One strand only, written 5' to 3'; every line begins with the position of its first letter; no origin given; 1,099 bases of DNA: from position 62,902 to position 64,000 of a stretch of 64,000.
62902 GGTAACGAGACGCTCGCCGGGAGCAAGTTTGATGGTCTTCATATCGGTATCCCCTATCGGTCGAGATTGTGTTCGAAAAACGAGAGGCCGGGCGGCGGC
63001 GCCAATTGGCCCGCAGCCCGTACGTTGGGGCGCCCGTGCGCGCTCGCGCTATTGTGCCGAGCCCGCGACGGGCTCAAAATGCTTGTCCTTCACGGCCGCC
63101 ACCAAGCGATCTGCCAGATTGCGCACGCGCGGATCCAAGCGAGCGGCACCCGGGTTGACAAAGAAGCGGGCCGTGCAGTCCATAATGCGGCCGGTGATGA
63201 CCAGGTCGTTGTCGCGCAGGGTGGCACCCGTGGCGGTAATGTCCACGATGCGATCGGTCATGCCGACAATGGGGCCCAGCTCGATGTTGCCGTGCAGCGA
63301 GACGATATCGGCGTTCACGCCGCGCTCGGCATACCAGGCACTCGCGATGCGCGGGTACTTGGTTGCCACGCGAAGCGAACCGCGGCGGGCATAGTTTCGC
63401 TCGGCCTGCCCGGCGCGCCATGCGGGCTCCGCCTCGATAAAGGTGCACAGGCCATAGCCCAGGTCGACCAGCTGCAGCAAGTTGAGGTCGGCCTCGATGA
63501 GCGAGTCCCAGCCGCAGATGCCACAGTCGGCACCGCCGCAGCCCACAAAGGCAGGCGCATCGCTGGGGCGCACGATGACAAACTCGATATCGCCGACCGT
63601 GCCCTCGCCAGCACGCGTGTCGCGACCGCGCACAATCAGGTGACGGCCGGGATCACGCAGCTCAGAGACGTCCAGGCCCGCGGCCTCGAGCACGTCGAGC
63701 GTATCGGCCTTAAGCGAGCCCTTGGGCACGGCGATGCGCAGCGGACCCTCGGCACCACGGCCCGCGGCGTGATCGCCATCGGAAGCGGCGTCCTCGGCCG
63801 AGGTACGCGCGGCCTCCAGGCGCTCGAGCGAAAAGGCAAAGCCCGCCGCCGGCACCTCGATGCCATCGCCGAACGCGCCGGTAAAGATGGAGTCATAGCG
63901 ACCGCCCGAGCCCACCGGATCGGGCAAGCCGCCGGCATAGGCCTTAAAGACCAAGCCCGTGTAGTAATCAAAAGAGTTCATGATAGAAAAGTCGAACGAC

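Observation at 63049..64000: hisZ and hisG appear to be a single in-frame fused gene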

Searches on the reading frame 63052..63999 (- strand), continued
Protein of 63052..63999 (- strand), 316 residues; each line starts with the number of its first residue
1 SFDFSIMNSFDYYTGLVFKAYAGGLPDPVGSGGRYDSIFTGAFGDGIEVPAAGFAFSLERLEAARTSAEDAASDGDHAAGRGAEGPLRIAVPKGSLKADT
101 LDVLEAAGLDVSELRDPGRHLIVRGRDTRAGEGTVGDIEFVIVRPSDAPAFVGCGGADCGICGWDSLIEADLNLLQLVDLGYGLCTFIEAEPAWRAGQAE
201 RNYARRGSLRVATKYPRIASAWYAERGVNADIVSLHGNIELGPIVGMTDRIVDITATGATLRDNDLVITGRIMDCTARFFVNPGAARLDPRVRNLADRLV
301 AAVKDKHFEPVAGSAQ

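Call 34: find_homologous_proteins(query=P0179, max_evalue=1e-20)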
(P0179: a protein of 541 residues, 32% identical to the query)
Query P0179 (541 aa): 3708 proteins with E <= 1e-20 among 8000 candidates; the best 120 are listed.
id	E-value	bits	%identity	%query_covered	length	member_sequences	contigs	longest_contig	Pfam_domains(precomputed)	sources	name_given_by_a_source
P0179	0.0e+0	1176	100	100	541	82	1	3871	PF13393.12,PF01634.24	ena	-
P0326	0.0e+0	1052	89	100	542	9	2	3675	PF13393.12,PF01634.24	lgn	-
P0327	0.0e+0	1046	87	100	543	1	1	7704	PF13393.12,PF01634.24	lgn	-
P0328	5.9e-294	994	85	99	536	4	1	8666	PF13393.12,PF01634.24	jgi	jgi:ATP phosphoribosyltransferase regulatory subunit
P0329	1.8e-286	969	82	99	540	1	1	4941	PF13393.12,PF01634.24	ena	-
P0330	1.1e-268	910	76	100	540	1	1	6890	PF13393.12,PF01634.24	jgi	-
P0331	7.8e-267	904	78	99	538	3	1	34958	PF13393.12,PF01634.24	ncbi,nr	ncbi:MAG: ATP phosphoribosyltransferase regulatory subunit [Firmicutes bacterium]|nr:ATP phosphoribo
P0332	8.3e-266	901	77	99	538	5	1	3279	PF13393.12,PF01634.24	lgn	-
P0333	2.6e-260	883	74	100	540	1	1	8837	PF13393.12,PF01634.24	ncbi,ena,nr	ncbi:MAG: ATP phosphoribosyltransferase regulatory subunit [Firmicutes bacterium]|nr:ATP phosphoribo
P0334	3.3e-257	872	73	100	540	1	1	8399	PF13393.12,PF01634.24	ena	-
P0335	9.4e-257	871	73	99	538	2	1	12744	PF13393.12,PF01634.24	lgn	-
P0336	5.2e-256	868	73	99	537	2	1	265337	PF13393.12,PF01634.24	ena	-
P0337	6.8e-255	865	72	99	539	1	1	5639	PF13393.12,PF01634.24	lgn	-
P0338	1.9e-251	853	71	99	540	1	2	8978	PF13393.12,PF01634.24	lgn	-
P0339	2.5e-251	853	72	99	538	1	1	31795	PF13393.12,PF01634.24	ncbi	-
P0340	7.6e-251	851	73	99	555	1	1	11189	PF13393.12,PF01634.24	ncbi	-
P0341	1.1e-247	841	70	99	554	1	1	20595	PF13393.12,PF01634.24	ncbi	ncbi:MAG: ATP phosphoribosyltransferase [Anaerovoracaceae bacterium]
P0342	1.7e-247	840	71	99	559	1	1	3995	PF13393.12,PF01634.24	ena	-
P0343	2.3e-247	840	71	99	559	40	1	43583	PF13393.12,PF01634.24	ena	-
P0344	1.0e-245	834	71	99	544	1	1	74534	PF13393.12,PF01634.24,PF00587.31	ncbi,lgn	-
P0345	1.3e-245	834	70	99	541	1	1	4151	PF13393.12,PF01634.24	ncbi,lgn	-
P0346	1.2e-244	831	70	99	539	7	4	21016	PF13393.12,PF01634.24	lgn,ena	-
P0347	2.3e-242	823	70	99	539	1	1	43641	PF13393.12,PF01634.24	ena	-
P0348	6.4e-242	822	70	99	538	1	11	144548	PF13393.12,PF01634.24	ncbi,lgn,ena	-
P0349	6.9e-242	822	70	99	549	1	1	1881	PF13393.12,PF01634.24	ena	-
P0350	1.1e-241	821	70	99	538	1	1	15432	PF13393.12,PF01634.24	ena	-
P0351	1.1e-241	821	70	99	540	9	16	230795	PF13393.12,PF01634.24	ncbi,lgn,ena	-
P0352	1.5e-241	821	69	99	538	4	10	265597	PF13393.12,PF01634.24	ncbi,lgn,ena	-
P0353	1.6e-241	821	69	99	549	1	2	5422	PF13393.12,PF01634.24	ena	-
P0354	2.2e-241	820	69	100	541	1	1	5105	PF13393.12,PF01634.24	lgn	-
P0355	2.2e-241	820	69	99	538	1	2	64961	PF13393.12,PF01634.24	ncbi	-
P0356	4.1e-241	819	70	99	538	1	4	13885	PF13393.12,PF01634.24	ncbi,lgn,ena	-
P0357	1.1e-240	818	67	100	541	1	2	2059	PF13393.12,PF01634.24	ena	-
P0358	2.4e-240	817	69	100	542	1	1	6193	PF13393.12,PF01634.24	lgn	-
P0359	6.0e-240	815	67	100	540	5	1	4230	PF13393.12,PF01634.24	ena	-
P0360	1.1e-238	811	68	99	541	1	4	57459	PF13393.12,PF01634.24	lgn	-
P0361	8.9e-238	808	67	99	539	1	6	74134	PF13393.12,PF01634.24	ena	-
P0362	3.8e-237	806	66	99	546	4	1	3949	PF13393.12,PF01634.24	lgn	-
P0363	7.2e-237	805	67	99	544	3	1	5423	PF13393.12,PF01634.24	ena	-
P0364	2.4e-235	800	68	100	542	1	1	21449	PF13393.12,PF01634.24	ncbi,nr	ncbi:MAG: ATP phosphoribosyltransferase [Clostridia bacterium]|nr:ATP phosphoribosyltransferase [Clo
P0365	5.7e-235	799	67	100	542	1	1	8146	PF13393.12,PF01634.24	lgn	-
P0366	5.7e-235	799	67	100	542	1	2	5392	PF13393.12,PF01634.24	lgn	-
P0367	6.5e-235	799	68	99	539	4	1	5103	PF13393.12,PF01634.24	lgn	-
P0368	9.4e-235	798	68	99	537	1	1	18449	PF13393.12,PF01634.24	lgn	-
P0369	1.4e-234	798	65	100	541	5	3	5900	PF13393.12,PF01634.24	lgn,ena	-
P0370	3.6e-234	796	68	99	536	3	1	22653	PF13393.12,PF01634.24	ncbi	-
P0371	1.4e-233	794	67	100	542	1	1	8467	PF13393.12,PF01634.24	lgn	-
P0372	2.1e-232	790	67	100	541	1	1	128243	PF13393.12,PF01634.24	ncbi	-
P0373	1.2e-231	788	64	99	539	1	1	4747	PF13393.12,PF01634.24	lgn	-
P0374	6.6e-230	782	66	99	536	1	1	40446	PF13393.12,PF01634.24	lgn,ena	-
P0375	2.3e-229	780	67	99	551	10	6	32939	PF13393.12,PF01634.24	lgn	-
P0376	3.4e-229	780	67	99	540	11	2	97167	PF13393.12,PF01634.24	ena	-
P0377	4.3e-225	766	65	99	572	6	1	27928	PF13393.12,PF01634.24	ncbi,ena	-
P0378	3.9e-217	740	62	99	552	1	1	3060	PF13393.12,PF01634.24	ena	-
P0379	6.7e-215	733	64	99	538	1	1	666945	PF13393.12,PF01634.24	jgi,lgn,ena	-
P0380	9.3e-207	706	62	99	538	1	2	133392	PF13393.12,PF01634.24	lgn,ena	-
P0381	1.5e-206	705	62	99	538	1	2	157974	PF13393.12,PF01634.24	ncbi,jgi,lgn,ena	-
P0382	2.1e-206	705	61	99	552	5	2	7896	PF13393.12,PF01634.24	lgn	-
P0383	3.6e-204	697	62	99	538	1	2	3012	PF13393.12,PF01634.24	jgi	jgi:ATP phosphoribosyltransferase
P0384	7.1e-204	696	60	99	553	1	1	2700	PF13393.12,PF01634.24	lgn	-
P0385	2.6e-202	691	61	99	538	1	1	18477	PF13393.12,PF01634.24,PF00587.31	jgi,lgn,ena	-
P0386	2.7e-201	688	62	99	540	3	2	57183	PF13393.12,PF01634.24,PF00587.31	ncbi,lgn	-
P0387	1.6e-193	662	58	99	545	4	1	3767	PF13393.12,PF01634.24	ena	-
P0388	1.1e-190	653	57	99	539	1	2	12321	PF13393.12,PF01634.24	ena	-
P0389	5.8e-189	647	56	99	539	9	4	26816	PF13393.12,PF01634.24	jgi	jgi:ATP phosphoribosyltransferase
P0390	9.6e-165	567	52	99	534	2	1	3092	PF13393.12,PF01634.24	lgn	-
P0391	2.9e-161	556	64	73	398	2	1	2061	PF13393.12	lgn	-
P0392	2.5e-146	507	60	72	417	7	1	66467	PF13393.12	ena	-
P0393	5.6e-141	489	71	58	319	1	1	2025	PF13393.12,PF01634.24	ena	-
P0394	1.3e-127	445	41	98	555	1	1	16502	PF13393.12,PF01634.24,PF00587.31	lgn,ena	-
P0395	1.3e-126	442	43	98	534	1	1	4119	PF13393.12,PF01634.24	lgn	-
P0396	3.6e-126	440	67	56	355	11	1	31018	PF13393.12,PF01634.24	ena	-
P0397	4.2e-126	440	42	98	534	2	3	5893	PF13393.12,PF01634.24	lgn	-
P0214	1.7e-124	435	42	98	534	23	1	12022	PF13393.12,PF01634.24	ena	-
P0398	3.3e-124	434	42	100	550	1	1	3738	PF13393.12,PF01634.24,PF00587.31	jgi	-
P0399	8.1e-124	432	41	98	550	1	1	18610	PF13393.12,PF01634.24,PF00587.31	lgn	-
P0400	1.6e-123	431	41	98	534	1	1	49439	PF13393.12,PF01634.24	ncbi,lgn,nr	ncbi:MAG: ATP phosphoribosyltransferase [Gallicola sp.]|nr:ATP phosphoribosyltransferase [Gallicola 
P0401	2.0e-123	431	44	98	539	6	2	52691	PF13393.12,PF01634.24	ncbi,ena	-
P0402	3.3e-123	430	41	98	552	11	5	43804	PF13393.12,PF01634.24,PF00587.31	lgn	-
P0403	5.8e-123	430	41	99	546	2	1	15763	PF13393.12,PF01634.24,PF00587.31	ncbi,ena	-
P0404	8.8e-123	429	40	98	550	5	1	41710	PF13393.12,PF01634.24,PF00587.31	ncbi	-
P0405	5.6e-122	426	42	98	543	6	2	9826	PF13393.12,PF01634.24,PF00587.31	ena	-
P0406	6.5e-122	426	41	98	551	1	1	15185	PF13393.12,PF01634.24,PF00587.31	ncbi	-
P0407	9.0e-122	426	41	98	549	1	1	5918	PF13393.12,PF01634.24,PF00587.31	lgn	-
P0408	1.5e-121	425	41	98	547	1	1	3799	PF13393.12,PF01634.24,PF00587.31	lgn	-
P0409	2.0e-121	424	42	97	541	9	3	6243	PF13393.12,PF01634.24,PF00587.31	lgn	-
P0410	2.5e-121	424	41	98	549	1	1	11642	PF13393.12,PF01634.24,PF00587.31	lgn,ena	-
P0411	2.7e-121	424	41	98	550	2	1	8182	PF13393.12,PF01634.24,PF00587.31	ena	-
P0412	2.8e-121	424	42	98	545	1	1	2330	PF13393.12,PF01634.24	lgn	-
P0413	3.1e-121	424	43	99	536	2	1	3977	PF13393.12,PF01634.24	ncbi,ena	-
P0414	3.4e-121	424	41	98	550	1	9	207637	PF13393.12,PF01634.24,PF00587.31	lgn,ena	-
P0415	3.5e-121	424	41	98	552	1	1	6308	PF13393.12,PF01634.24,PF00587.31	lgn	-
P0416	3.5e-121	424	41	98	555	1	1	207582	PF13393.12,PF01634.24,PF00587.31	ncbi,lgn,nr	ncbi:MAG: ATP phosphoribosyltransferase regulatory subunit [Clostridia bacterium]|nr:ATP phosphoribo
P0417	5.1e-121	423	40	98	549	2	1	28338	PF13393.12,PF01634.24,PF00587.31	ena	-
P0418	5.7e-121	423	41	98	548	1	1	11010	PF13393.12,PF01634.24,PF00587.31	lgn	-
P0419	1.2e-120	422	43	98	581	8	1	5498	PF13393.12,PF01634.24,PF00587.31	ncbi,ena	-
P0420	1.8e-120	421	40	98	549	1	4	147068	PF13393.12,PF01634.24,PF00587.31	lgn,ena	-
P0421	1.9e-120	421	42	99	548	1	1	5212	PF13393.12,PF01634.24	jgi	-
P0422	1.9e-120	421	40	98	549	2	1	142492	PF13393.12,PF01634.24,PF00587.31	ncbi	-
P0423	2.1e-120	421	40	98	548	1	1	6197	PF13393.12,PF01634.24,PF00587.31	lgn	-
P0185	2.3e-120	421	41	99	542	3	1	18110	PF13393.12,PF01634.24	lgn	-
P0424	2.4e-120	421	42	98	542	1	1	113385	PF13393.12,PF01634.24,PF00587.31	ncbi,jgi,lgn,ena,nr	ncbi:MAG: ATP phosphoribosyltransferase regulatory subunit [Oscillospiraceae bacterium]|nr:ATP phosp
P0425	4.0e-120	420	42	98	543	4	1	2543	PF13393.12,PF01634.24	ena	-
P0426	4.5e-120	420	41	99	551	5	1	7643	PF13393.12,PF01634.24,PF00587.31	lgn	-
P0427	5.3e-120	420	41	98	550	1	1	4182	PF13393.12,PF01634.24,PF00587.31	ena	-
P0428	8.4e-120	419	42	97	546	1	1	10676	PF13393.12,PF01634.24,PF00587.31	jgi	-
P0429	8.4e-120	419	40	99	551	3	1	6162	PF13393.12,PF01634.24,PF00587.31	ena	-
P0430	9.9e-120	419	40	97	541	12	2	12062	PF13393.12,PF01634.24,PF00587.31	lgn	-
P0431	1.7e-119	418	40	99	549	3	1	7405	PF13393.12,PF01634.24,PF00587.31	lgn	-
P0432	1.8e-119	418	41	100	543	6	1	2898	PF13393.12,PF01634.24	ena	-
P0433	1.9e-119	418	40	98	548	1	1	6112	PF13393.12,PF01634.24,PF00587.31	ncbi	-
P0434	1.9e-119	418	40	98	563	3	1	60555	PF13393.12,PF01634.24,PF00587.31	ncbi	-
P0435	2.4e-119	418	43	98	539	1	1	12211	PF13393.12,PF01634.24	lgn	-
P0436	2.8e-119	417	43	99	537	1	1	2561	PF13393.12,PF01634.24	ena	-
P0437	3.9e-119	417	42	98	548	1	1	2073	PF13393.12,PF01634.24,PF00587.31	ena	-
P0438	4.1e-119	417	42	99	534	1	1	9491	PF13393.12,PF01634.24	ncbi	-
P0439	4.4e-119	417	39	98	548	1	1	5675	PF13393.12,PF01634.24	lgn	-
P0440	5.6e-119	416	42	95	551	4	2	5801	PF13393.12,PF01634.24,PF00587.31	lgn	-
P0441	6.3e-119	416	42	96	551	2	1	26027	PF13393.12,PF01634.24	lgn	-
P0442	7.4e-119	416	43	99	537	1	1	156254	PF13393.12,PF01634.24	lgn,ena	-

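Call 50: predict_structure(alignment_id=A1)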
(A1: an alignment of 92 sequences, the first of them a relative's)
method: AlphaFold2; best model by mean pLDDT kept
length: 544 residues; sequences in the alignment: 92
mean_pLDDT: 91.0   pTM: 0.90
mean pLDDT of the five models: 91.0, 90.5, 90.4, 89.6, 89.1
residues with pLDDT >= 90: 429; 70-90: 78; 50-70: 27; < 50: 10
segments of 3 or more residues with pLDDT < 50: 333-335, 540-544
pLDDT, mean of each block of 10 residues (from residue 1): 77 96 98 98 89 70 90 92 96 98 76 85 93 98 97 95 96 96 95 97 98 96 98 93 98 96 78 95 95 91 95 96 82 60 92 90 86 94 95 95 96 95 93 97 96 96 79 87 91 93 96 94 94 74 40
secondary structure, 60 per line:
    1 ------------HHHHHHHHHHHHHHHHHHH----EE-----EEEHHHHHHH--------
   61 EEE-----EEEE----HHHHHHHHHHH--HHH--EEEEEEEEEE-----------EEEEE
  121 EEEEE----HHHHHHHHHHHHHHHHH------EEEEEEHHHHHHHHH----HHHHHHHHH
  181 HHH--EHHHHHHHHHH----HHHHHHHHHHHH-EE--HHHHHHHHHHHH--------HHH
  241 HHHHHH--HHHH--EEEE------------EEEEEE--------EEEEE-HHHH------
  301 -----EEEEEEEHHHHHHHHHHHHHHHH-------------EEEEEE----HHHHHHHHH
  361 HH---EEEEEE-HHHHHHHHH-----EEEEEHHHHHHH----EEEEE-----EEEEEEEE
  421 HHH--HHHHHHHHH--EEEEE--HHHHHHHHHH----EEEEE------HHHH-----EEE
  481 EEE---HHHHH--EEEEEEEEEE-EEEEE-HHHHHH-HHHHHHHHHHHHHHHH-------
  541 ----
elements in order: H13-31 E43-45 H46-52 E61-63 E69-72 H77-87 E95-104 E116-125 H130-146 E153-158 H159-167 H172-183 H187-196 H201-212 H218-229 H238-246 H249-252 E255-258 E271-276 E285-289 H291-294 E306-312 H313-328 E342-347 H352-362 E366-371 H373-381 E387-391 H392-398 E403-407 E413-420 H426-434 E437-441 H444-453 E458-462 H469-472 E478-483 H487-491 E494-503 E505-509 H511-516 H518-533

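Call 54: fold_search(model_id=the predicted structure, library=pdb)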
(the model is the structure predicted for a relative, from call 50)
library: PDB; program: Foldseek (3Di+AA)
matches with E <= 10: 1310; with E <= 0.001: 1044
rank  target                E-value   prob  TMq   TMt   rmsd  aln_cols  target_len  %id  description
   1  3od1_A                9.8e-27  1.00  0.53  0.75  16.3       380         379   27  The crystal structure of an ATP phosphoribosyltransferase regulatory subunit/histidyl-tRNA synthetase from Bacillus ha (released 2010-08-25)
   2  3od1_B                1.1e-26  1.00  0.54  0.76  16.1       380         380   27  The crystal structure of an ATP phosphoribosyltransferase regulatory subunit/histidyl-tRNA synthetase from Bacillus ha (released 2010-08-25)
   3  4g84_B                4.8e-22  1.00  0.50  0.61  17.5       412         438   22  Crystal structure of human HisRS (released 2012-09-26)
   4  4phc_A                1.1e-21  1.00  0.52  0.62  17.8       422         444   21  Crystal Structure of a human cytosolic histidyl-tRNA synthetase, histidine-bound (released 2014-08-27)
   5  4phc_D                1.1e-21  1.00  0.50  0.61  17.9       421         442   22  Crystal Structure of a human cytosolic histidyl-tRNA synthetase, histidine-bound (released 2014-08-27)
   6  4phc_C                1.2e-21  1.00  0.51  0.62  18.1       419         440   21  Crystal Structure of a human cytosolic histidyl-tRNA synthetase, histidine-bound (released 2014-08-27)
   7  4phc_B                2.0e-21  1.00  0.51  0.61  18.0       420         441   21  Crystal Structure of a human cytosolic histidyl-tRNA synthetase, histidine-bound (released 2014-08-27)
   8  3rac                  2.6e-21  1.00  0.50  0.78   3.7       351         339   27  Crystal Structure of Histidine--tRNA ligase subunit from Alicyclobacillus acidocaldarius subsp. acidocaldarius DSM 446. (released 2011-09-14)
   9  1wu7_A                2.8e-21  1.00  0.52  0.66  16.8       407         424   19  Crystal structure of histidyl-tRNA synthetase from Thermoplasma acidophilum (released 2005-12-06)
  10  1z7m_D                3.6e-21  1.00  0.52  0.87   2.9       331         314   22  ATP Phosphoribosyl transferase (HisZG ATP-PRTase) from Lactococcus lactis (released 2005-08-09)
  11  4g84_A                3.6e-21  1.00  0.51  0.63  17.2       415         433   22  Crystal structure of human HisRS (released 2012-09-26)
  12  4g85_B                4.0e-21  1.00  0.51  0.63  17.0       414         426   22  Crystal structure of human HisRS (released 2012-09-26)
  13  1wu7_B                5.8e-21  1.00  0.49  0.63  16.7       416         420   19  Crystal structure of histidyl-tRNA synthetase from Thermoplasma acidophilum (released 2005-12-06)
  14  4yrm_A                6.4e-21  1.00  0.48  0.62  18.6       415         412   21  Crystal structure of T. cruzi Histidyl-tRNA synthetase in complex with 3-methoxypyridine (Chem 443) (released 2015-08-12)
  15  4x5o_A                6.8e-21  1.00  0.50  0.61  17.4       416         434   22  Human histidine tRNA synthetase (released 2015-11-25)
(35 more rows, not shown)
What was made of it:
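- The HisZ half of the model superposes on L. lactis HisZ chains at TM 0.85-0.88 (call 54).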

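Call 65: predict_structure(alignment_id=A2)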
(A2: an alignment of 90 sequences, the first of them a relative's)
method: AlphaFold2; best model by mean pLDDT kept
length: 551 residues; sequences in the alignment: 90
mean_pLDDT: 93.9   pTM: 0.92
mean pLDDT of the five models: 93.9, 93.4, 92.8, 92.6, 91.6
residues with pLDDT >= 90: 478; 70-90: 63; 50-70: 10; < 50: 0
segments of 3 or more residues with pLDDT < 50: none
pLDDT, mean of each block of 10 residues (from residue 1): 83 97 98 98 88 72 87 92 92 97 86 91 96 97 96 95 96 96 95 97 98 96 97 89 95 93 81 95 93 90 87 97 83 95 97 98 96 94 97 96 97 96 97 97 95 98 97 97 95 97 96 97 97 93 97 91
secondary structure, 60 per line:
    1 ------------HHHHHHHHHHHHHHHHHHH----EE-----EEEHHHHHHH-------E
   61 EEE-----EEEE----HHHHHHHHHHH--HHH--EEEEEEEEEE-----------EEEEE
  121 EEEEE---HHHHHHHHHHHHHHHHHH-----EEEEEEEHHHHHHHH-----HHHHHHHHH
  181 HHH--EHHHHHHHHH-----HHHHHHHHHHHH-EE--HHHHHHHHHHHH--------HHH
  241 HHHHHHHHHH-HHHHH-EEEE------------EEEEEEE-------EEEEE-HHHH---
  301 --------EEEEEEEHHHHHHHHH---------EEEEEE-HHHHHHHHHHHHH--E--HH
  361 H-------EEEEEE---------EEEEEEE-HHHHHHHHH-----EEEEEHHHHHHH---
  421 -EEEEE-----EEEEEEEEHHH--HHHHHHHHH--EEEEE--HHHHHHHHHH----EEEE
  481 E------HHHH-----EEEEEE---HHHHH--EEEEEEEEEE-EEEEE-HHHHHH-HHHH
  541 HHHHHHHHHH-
elements in order: H13-31 E43-45 H46-52 E60-63 E69-72 H77-87 E95-104 E116-125 H129-146 E152-158 H159-166 H172-183 H187-195 H201-212 H218-229 H238-250 H252-256 E258-261 E274-280 E288-292 H294-297 E309-315 H316-324 E334-339 H341-353 E369-374 E384-390 H392-400 E406-410 H411-417 E422-426 E432-439 H445-453 E456-460 H463-472 E477-481 H488-491 E497-502 H506-510 E513-522 E524-528 H530-535 H537-550
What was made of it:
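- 63742..63807 (-): 22-residue linker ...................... (6 Ala, 4 Gly, 3 Asp), in frame with both domains. This region has reduced pLDDT in the AF2 models (calls 50, 65).
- This indicates a defined arrangement between the two domains (calls 50, 65).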

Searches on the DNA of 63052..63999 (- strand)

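Call 37: search_rna_families(source=L007, start=4800, end=5400, threshold=evalue, max_evalue=1)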
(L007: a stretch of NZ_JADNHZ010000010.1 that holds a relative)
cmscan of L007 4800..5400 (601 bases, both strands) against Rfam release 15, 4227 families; matches with E-value up to 1: 0.
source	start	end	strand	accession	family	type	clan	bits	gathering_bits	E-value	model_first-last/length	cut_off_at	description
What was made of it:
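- Tried and rejected: An Rfam scan of the 170-nt region upstream of the full-length gene (L007 4800-5400) for a T-box or other leader found nothing at E<=1 (call 37).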
